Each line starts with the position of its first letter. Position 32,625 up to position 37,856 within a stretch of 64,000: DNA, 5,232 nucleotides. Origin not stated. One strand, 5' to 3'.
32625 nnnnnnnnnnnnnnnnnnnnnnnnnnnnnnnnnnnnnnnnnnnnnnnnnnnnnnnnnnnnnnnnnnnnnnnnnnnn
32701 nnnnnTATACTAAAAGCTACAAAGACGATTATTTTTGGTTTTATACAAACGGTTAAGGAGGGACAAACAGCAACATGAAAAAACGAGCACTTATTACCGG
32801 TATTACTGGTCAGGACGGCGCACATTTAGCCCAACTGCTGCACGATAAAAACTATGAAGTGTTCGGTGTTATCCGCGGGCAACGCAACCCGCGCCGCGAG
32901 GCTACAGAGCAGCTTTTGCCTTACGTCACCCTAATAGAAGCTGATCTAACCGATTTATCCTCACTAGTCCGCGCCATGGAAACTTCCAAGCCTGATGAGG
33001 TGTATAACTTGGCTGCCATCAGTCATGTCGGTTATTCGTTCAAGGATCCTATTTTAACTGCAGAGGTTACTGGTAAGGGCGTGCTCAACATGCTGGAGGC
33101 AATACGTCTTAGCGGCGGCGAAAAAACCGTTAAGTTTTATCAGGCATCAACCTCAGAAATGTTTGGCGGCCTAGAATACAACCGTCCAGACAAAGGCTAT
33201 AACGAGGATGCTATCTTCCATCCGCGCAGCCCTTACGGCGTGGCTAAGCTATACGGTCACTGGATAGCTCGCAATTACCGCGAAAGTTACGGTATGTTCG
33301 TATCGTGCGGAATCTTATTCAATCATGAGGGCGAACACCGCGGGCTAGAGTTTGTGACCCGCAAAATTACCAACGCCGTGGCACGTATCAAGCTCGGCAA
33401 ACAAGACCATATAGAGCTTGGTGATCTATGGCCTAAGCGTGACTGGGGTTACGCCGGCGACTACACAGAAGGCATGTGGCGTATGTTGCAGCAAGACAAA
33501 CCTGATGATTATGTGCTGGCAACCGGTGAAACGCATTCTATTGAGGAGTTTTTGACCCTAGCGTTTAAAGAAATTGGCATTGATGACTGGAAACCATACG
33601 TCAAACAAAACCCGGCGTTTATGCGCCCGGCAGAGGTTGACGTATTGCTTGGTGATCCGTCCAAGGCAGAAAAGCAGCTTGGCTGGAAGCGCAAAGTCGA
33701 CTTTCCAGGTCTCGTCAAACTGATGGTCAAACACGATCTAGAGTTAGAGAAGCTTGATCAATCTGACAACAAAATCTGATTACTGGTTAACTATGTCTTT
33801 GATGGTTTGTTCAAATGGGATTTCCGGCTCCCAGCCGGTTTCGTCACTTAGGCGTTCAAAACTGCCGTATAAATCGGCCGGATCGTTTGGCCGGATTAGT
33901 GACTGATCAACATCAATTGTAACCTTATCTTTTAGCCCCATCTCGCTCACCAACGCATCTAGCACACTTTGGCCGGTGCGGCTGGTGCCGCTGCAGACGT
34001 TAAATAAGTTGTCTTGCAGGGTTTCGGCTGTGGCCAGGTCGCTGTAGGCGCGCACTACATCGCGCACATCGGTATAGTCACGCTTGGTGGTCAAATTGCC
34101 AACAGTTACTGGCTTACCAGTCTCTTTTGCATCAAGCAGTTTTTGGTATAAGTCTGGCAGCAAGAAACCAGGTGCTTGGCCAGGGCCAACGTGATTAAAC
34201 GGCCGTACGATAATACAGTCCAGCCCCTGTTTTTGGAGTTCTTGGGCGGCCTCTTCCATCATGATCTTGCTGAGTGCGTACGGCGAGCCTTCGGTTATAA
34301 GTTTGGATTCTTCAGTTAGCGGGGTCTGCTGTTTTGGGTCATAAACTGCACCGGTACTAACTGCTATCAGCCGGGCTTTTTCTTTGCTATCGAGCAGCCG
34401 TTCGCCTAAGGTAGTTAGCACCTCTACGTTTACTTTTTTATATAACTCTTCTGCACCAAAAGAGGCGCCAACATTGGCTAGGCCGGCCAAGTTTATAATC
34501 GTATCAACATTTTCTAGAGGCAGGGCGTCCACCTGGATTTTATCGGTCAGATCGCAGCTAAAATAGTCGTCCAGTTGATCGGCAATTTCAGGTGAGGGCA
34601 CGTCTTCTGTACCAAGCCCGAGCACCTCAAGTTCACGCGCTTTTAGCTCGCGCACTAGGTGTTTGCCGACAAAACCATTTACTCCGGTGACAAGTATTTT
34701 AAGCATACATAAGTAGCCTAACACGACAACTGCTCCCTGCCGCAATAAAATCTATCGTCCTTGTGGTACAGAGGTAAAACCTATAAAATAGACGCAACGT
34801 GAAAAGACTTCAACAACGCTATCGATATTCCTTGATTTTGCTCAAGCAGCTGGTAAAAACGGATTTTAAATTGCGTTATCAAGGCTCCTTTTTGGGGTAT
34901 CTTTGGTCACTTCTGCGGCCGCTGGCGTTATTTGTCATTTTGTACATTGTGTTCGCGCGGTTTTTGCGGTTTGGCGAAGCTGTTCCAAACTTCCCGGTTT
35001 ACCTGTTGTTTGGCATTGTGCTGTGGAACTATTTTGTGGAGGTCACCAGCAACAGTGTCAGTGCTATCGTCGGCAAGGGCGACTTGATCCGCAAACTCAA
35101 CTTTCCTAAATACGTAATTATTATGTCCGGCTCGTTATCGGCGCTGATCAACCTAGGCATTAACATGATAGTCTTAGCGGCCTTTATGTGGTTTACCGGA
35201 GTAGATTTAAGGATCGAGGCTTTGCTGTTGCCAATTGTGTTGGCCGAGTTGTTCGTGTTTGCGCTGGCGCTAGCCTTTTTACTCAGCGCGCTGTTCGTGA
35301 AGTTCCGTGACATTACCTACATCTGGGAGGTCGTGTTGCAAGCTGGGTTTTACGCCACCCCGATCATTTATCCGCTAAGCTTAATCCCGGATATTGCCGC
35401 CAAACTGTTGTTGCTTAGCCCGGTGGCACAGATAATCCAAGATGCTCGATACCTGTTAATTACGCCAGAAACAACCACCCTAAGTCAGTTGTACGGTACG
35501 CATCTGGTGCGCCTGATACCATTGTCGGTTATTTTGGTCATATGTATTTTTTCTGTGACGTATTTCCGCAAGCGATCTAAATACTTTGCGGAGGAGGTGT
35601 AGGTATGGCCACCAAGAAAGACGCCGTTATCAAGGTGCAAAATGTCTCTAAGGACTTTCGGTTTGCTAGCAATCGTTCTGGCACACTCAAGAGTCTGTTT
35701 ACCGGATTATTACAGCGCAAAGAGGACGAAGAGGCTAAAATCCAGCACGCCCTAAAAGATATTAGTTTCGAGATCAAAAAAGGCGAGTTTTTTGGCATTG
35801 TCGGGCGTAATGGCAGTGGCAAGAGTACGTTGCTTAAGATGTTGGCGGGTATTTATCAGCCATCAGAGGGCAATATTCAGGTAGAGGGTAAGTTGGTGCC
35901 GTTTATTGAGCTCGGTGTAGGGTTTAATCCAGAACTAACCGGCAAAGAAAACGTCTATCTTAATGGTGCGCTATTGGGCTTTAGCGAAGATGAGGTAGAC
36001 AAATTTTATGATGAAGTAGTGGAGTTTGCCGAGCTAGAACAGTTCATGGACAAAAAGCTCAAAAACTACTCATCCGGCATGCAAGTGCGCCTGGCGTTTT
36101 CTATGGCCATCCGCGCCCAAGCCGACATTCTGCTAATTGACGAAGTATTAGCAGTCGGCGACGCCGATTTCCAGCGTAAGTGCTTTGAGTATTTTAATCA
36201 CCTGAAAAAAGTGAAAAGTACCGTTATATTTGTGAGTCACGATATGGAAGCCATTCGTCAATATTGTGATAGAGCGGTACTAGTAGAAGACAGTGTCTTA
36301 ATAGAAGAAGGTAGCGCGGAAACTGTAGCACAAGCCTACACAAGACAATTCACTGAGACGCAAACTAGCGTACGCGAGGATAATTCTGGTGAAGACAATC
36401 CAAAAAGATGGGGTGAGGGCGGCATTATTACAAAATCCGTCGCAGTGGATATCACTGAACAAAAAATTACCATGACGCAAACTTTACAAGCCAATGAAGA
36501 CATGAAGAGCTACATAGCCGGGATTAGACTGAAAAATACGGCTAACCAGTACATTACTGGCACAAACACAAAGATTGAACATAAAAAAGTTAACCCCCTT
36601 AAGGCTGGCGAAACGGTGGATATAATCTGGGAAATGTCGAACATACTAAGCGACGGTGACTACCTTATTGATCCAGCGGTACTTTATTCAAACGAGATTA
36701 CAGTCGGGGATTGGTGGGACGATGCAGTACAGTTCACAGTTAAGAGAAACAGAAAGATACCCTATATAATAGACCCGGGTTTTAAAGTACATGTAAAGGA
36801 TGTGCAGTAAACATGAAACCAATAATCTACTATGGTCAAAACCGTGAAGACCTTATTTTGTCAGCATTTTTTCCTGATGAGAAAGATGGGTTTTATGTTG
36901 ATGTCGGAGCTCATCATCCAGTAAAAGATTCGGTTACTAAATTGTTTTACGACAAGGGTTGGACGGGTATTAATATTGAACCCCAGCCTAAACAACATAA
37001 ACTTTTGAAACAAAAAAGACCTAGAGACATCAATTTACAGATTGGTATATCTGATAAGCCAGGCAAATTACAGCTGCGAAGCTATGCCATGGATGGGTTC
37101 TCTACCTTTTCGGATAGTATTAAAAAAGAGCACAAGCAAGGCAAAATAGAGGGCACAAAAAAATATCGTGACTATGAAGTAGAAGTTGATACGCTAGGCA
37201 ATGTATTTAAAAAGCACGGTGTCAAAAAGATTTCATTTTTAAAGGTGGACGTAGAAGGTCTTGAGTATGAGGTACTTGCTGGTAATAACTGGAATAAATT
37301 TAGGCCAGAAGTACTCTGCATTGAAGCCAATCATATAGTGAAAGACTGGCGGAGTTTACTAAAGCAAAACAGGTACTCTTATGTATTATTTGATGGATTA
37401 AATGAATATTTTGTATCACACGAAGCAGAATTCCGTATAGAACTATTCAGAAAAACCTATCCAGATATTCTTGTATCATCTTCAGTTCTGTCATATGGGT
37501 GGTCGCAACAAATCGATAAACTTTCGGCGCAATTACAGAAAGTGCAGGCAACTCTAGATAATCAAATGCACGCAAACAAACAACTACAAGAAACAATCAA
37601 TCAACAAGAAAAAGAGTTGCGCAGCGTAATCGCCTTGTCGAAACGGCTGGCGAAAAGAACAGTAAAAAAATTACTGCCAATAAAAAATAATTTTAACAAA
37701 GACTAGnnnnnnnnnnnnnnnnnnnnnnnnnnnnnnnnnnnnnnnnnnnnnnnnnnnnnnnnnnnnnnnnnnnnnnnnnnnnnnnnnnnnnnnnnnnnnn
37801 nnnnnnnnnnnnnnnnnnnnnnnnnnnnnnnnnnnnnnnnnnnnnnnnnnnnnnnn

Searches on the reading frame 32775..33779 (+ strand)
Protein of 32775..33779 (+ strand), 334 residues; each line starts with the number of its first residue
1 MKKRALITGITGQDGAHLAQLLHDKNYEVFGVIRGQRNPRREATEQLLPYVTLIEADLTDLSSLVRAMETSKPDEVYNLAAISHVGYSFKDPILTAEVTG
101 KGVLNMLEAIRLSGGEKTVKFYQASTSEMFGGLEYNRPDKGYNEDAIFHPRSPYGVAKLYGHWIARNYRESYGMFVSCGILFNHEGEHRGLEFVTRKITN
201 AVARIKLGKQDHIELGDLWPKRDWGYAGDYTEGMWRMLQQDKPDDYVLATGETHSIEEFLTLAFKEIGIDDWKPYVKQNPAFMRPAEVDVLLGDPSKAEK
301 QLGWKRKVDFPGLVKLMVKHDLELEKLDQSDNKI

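Call 17: search_protein_families(library=pfam, proteins=[window:32775-33779:+], max_evalue=0.001)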
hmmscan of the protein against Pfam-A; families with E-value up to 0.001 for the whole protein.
window:32775-33779:+ (334 aa): 4 families
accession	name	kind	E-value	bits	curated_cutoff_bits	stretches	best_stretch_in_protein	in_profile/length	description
PF16363.11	GDP_Man_Dehyd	-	9.7e-121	403.7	27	1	6-317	1-332/332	GDP-mannose 4,6 dehydratase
PF01370.27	Epimerase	-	7.2e-66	222.5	20.9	1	5-249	1-240/240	NAD dependent epimerase/dehydratase family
PF04321.23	RmlD_sub_bind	-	1.8e-12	47.4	27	1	4-172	2-143/287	RmlD substrate binding domain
PF05368.20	NmrA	-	6.1e-07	29.8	27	1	1-71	1-70/298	NmrA-like family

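Call 77: search_protein_families(library=ncbifam, proteins=[window:32775-33779:+], max_evalue=0.00001)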
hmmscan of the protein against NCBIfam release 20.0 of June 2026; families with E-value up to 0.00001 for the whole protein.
window:32775-33779:+ (334 aa): 10 families
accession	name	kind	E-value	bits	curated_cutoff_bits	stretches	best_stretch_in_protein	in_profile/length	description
TIGR01472.1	gmd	equivalog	7e-112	374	415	1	3-324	1-341/342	GDP-mannose 4,6-dehydratase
TIGR04180.1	EDH_00030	hypoth_equivalog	2.5e-24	85.9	475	1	6-308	2-296/297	NAD-dependent 4,6-dehydratase LegB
TIGR01181.1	dTDP_gluc_dehyt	equivalog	2.8e-24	85.8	365.1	1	6-319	3-309/321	dTDP-glucose 4,6-dehydratase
TIGR01179.1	galE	equivalog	4e-18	65.3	262.3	1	5-309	2-312/332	UDP-glucose 4-epimerase GalE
TIGR02622.1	CDP_4_6_dhtase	equivalog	1.1e-15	57.7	278.45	1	2-172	4-172/352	CDP-glucose 4,6-dehydratase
NF007582.0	PRK10217.1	equivalog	3e-11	43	698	1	55-242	57-244/355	dTDP-glucose 4,6-dehydratase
NF007490.0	PRK10084.1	subfamily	2.5e-10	39.9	649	1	54-315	55-328/361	dTDP-glucose 4,6-dehydratase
TIGR01214.1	rmlD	equivalog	1.2e-09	37.7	224.05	1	5-198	2-167/285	dTDP-4-dehydrorhamnose reductase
NF011728.1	PRK15181.1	equivalog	5.9e-09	35.4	760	1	3-176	16-187/348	Vi polysaccharide biosynthesis UDP-N-acetylglucosaminuronic acid C-4 epimerase TviC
NF043036.1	ErythonDh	equivalog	1.9e-06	27.3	325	1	5-168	3-163/321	D-erythronate dehydrogenase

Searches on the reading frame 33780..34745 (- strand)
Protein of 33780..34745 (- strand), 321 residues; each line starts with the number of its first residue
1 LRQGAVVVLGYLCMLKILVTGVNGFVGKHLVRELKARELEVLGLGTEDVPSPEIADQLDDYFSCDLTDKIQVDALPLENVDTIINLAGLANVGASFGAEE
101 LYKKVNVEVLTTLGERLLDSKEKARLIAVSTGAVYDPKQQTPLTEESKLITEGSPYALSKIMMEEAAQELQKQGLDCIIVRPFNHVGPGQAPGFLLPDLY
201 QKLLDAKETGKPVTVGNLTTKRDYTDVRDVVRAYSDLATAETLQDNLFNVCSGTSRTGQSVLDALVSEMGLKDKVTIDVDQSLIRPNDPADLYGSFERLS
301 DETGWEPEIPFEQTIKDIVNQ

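Call 17: search_protein_families(library=pfam, proteins=[window:33780-34745:-], max_evalue=0.001)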
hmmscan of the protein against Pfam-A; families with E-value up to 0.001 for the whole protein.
window:33780-34745:- (321 aa): 6 families
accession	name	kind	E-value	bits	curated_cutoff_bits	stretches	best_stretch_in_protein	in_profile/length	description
PF01370.27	Epimerase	-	5.8e-45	154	20.9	1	17-250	1-239/240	NAD dependent epimerase/dehydratase family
PF16363.11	GDP_Man_Dehyd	-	4.3e-42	145.2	27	1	18-317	1-331/332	GDP-mannose 4,6 dehydratase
PF04321.23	RmlD_sub_bind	-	2.1e-14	53.8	27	1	16-181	2-147/287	RmlD substrate binding domain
PF07993.18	NAD_binding_4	-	6.6e-10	39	20.1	1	77-182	86-204/258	Male sterility protein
PF01073.25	3Beta_HSD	-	2e-08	34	22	1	18-168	1-158/280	3-beta hydroxysteroid dehydrogenase/isomerase family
PF13460.12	NAD_binding_10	-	5.6e-06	26.8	27.2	1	21-182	1-143/184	NAD(P)H-binding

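Call 77: search_protein_families(library=ncbifam, proteins=[window:33780-34745:-], max_evalue=0.00001)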
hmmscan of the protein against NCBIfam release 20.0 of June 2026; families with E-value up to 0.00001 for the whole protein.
window:33780-34745:- (321 aa): 21 families
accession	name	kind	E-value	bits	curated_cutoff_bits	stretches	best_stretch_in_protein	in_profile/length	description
TIGR04180.1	EDH_00030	hypoth_equivalog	3.9e-30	105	475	1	17-308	1-295/297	NAD-dependent 4,6-dehydratase LegB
TIGR01179.1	galE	equivalog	1.5e-28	99.6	262.3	1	16-187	1-178/332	UDP-glucose 4-epimerase GalE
TIGR01181.1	dTDP_gluc_dehyt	equivalog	9.2e-25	87.4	365.1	1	16-319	1-308/321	dTDP-glucose 4,6-dehydratase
TIGR01746.1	Thioester-redct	subfamily_domain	6.5e-14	51.9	213.35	1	76-272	86-285/371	thioester reductase domain-containing protein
TIGR03466.1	HpnA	hypoth_equivalog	3e-13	49.4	367.65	1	16-189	2-174/327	hopanoid-associated sugar epimerase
TIGR02197.1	heptose_epim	equivalog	6.8e-13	48.5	274.6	1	17-276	1-267/316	ADP-glyceromanno-heptose 6-epimerase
NF007956.0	PRK10675.1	subfamily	8.3e-12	44.9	394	1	16-188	2-183/338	UDP-glucose 4-epimerase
NF047922.1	GDPFucSynFcl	equivalog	1e-11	44.9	500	1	16-318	4-297/308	GDP-L-fucose synthase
NF008872.0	PRK11908.1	equivalog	2.3e-10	40.1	294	1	14-191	1-185/349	bifunctional UDP-4-keto-pentose/UDP-xylose synthase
NF043036.1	ErythonDh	equivalog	3.5e-10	39.6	325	1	15-214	1-212/321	D-erythronate dehydrogenase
NF042422.1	oxyalk_red_OleD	equivalog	5.5e-10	39.1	580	1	15-241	1-222/329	2-alkyl-3-oxoalkanoate reductase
TIGR01472.1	gmd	equivalog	8.7e-10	38.3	415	1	65-320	62-336/342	GDP-mannose 4,6-dehydratase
TIGR01777.1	yfcH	hypoth_equivalog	1.3e-09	38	207.35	1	17-267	1-239/292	TIGR01777 family oxidoreductase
TIGR01214.1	rmlD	equivalog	1.6e-09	37.3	224.05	1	16-181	1-146/285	dTDP-4-dehydrorhamnose reductase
NF042423.1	oxyalk_red_Shew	equivalog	5e-09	35.7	580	1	16-244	10-225/331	2-alkyl-3-oxoalkanoate reductase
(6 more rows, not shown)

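Call 83: search_solved_structures(query=window:33780-34745:-, max_evalue=1e-10)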
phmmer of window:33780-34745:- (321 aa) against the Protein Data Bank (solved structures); distinct sequences matched with E-value up to 1e-10: 26.
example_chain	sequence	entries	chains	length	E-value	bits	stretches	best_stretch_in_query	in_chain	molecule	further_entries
2pk3_A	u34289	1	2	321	5.6e-41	144.3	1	15-319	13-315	GDP-6-deoxy-D-lyxo-4-hexulose reductase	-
6x3b_A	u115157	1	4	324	2.6e-27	99.4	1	15-319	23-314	GDP-6-deoxy-D-mannose reductase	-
4lw8_A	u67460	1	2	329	2.8e-27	99.3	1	17-319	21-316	Putative epimerase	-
2hun_A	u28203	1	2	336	1e-15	61.3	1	15-319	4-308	336aa long hypothetical dTDP-glucose 4,6-dehydratase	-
6kv9_A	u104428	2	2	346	1.3e-15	61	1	17-267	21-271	MoeE5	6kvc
6zl6_A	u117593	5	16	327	5.8e-14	55.6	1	15-266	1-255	Epimerase domain-containing protein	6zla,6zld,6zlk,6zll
3vps_A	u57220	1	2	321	9e-14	54.9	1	16-262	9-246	NAD-dependent epimerase/dehydratase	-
2p5u_A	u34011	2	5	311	1.3e-13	54.4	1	16-317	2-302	UDP-glucose 4-epimerase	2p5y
6dnt_A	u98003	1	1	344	1.4e-13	54.3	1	16-318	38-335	NAD-dependent epimerase/dehydratase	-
1r6d_A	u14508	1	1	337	2e-13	53.8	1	16-271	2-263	TDP-glucose-4,6-dehydratase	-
6zlj_A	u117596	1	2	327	2.1e-13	53.7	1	15-266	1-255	Epimerase domain-containing protein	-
1r66_A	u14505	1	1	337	2.8e-13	53.3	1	16-271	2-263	TDP-glucose-4,6-dehydratase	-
6wjb_A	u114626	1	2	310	1e-12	51.4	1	16-236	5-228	NAD-dependent epimerase/dehydratase family protein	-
6bi4_A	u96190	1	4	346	1.4e-12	51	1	15-319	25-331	dTDP-glucose 4,6-dehydratase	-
8wow_A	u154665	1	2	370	1.5e-12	50.9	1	14-320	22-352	UDP-glucose 4-epimerase 2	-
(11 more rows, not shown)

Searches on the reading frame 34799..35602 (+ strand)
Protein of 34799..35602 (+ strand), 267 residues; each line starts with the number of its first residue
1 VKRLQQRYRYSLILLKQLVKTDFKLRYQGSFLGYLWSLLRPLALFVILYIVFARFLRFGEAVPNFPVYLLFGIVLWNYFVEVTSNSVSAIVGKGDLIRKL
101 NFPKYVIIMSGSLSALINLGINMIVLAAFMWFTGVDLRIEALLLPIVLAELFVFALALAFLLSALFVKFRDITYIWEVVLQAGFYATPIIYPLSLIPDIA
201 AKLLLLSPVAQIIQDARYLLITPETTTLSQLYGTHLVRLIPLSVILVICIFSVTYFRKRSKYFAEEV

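Call 17: search_protein_families(library=pfam, proteins=[window:34799-35602:+], max_evalue=0.001)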
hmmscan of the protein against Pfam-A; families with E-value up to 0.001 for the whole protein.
window:34799-35602:+ (267 aa): 1 family
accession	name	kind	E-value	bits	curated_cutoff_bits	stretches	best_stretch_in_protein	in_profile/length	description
PF01061.29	ABC2_membrane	-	6.6e-16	58.9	26.9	1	15-218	3-208/211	ABC-2 type transporter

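Call 77: search_protein_families(library=ncbifam, proteins=[window:34799-35602:+], max_evalue=0.00001)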
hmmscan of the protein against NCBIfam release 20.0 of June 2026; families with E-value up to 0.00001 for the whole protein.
window:34799-35602:+ (267 aa): 2 families
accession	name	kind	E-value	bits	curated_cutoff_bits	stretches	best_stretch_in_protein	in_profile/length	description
NF050109.1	galactan_ABC_perm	equivalog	1.6e-12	47.5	380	1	14-263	23-271/272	galactan export ABC transporter permease subunit Wzm/RfbD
NF050053.1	CapPschTportKpsM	equivalog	4.2e-09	36.7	300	1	19-259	9-251/257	capsule polysaccharide transporter KpsM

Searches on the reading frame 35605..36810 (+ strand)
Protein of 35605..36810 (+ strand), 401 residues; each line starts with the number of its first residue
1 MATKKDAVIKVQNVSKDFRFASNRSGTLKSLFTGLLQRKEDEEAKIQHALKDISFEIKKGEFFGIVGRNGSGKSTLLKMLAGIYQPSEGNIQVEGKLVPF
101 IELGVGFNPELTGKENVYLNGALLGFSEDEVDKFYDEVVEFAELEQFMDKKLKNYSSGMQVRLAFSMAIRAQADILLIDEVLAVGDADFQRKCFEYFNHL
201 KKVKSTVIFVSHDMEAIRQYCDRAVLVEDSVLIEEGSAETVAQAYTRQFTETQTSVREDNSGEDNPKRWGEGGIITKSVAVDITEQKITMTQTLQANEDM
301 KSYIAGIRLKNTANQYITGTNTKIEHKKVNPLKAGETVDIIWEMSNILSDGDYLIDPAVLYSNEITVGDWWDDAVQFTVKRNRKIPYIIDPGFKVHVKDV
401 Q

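Call 17: search_protein_families(library=pfam, proteins=[window:35605-36810:+], max_evalue=0.001)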
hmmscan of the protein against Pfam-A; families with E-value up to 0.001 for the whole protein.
window:35605-36810:+ (401 aa): 5 families
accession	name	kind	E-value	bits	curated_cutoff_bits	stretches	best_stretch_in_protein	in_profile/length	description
PF00005.33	ABC_tran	-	2e-24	87.2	25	1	50-181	1-135/137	ABC transporter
PF14524.12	Wzt_C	-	4.5e-19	69.3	30.4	1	285-381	31-131/143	Wzt C-terminal domain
PF13304.12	AAA_21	-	5e-07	30.5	27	1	62-83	1-22/304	AAA domain, putative AbiEii toxin, Type IV TA system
PF13175.12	AAA_15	-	0.00037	20.6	32.1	1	50-228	14-92/374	AAA ATPase domain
PF02463.25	SMC_N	-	0.00055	19.9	40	0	61-78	25-42/220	RecF/RecN/SMC N terminal domain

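Call 77: search_protein_families(library=ncbifam, proteins=[window:35605-36810:+], max_evalue=0.00001)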
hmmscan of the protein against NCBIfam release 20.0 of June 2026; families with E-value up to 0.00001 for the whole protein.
window:35605-36810:+ (401 aa): 183 families (the best 25 are shown)
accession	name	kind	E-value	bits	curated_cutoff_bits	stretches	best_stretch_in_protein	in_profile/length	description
NF010065.0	PRK13545.1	equivalog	8.4e-56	189.7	538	1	9-253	5-242/549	teichoic acids export protein ATP-binding subunit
NF050108.1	galactan_ABC_ATP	equivalog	4e-54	183.4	400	1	9-246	1-241/244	galactan export ABC transporter ATP-binding subunit Wzt/RfbE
NF010066.0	PRK13546.1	equivalog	7.9e-52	176.2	320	1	8-253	4-242/264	teichoic acids export ABC transporter ATP-binding subunit TagH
TIGR01188.1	drrA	subfamily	2.1e-39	135.6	312.45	1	48-289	7-261/302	daunorubicin resistance ABC transporter, ATP-binding protein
TIGR04521.1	ECF_ATPase_2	equivalog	3.5e-33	114.9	330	2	116-245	105-236/279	energy-coupling factor transporter ATPase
TIGR04520.1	ECF_ATPase_1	equivalog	5.6e-30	104.7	315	2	45-96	13-64/269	energy-coupling factor transporter ATPase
NF010060.0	PRK13537.1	equivalog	2.5e-28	98.9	521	1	49-241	30-233/314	nodulation factor ABC transporter ATP-binding protein NodI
TIGR01186.1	proV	subfamily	1e-27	97.2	326.6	1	47-252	6-228/363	betaine/proline/choline family ABC transporter ATP-binding protein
NF010059.0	PRK13536.1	equivalog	1.3e-27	96.5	549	1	49-240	58-260/342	nodulation factor ABC transporter ATP-binding protein NodI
NF010068.0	PRK13548.1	equivalog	7.9e-27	94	261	2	47-96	18-67/261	heme ABC transporter ATP-binding protein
TIGR01288.1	nodI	equivalog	9.8e-27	93.7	424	1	50-241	20-222/303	nodulation factor ABC transporter ATP-binding protein NodI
NF040933.2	ABC_arch_GlcV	equivalog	1.1e-26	93.5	450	1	45-243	17-231/357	glucose ABC transporter ATP-binding protein GlcV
TIGR00968.1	3a0106s01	subfamily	4.3e-26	91.9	342.75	1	48-250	14-227/237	sulfate ABC transporter ATP-binding protein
TIGR02315.1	ABC_phnC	equivalog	9e-26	90.8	266.1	2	47-97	15-65/243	phosphonate ABC transporter ATP-binding protein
NF000355.4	ribo_prot_ABC_F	equivalog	1.5e-25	90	380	1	47-232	15-192/499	ribosomal protection-like ABC-F family protein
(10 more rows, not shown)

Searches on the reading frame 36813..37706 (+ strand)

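Call 17: search_protein_families(library=pfam, proteins=[window:36813-37706:+], max_evalue=0.001)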
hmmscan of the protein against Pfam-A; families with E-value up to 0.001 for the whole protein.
window:36813-37706:+ (297 aa): 2 families
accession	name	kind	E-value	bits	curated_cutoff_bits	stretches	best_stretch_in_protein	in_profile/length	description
PF05050.19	Methyltransf_21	-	6.7e-27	95.1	22.7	1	30-190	1-173/173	Methyltransferase FkbM domain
PF10828.13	DUF2570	-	0.00071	20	26.6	0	221-269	12-60/108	Protein of unknown function (DUF2570)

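Call 77: search_protein_families(library=ncbifam, proteins=[window:36813-37706:+], max_evalue=0.00001)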
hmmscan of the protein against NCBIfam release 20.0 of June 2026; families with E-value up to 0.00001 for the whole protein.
window:36813-37706:+ (297 aa): 1 family
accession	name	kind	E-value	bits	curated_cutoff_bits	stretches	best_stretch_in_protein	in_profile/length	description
TIGR01444.1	fkbM_fam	subfamily_domain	3.7e-20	72.8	37.7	1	28-168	2-139/143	FkbM family methyltransferase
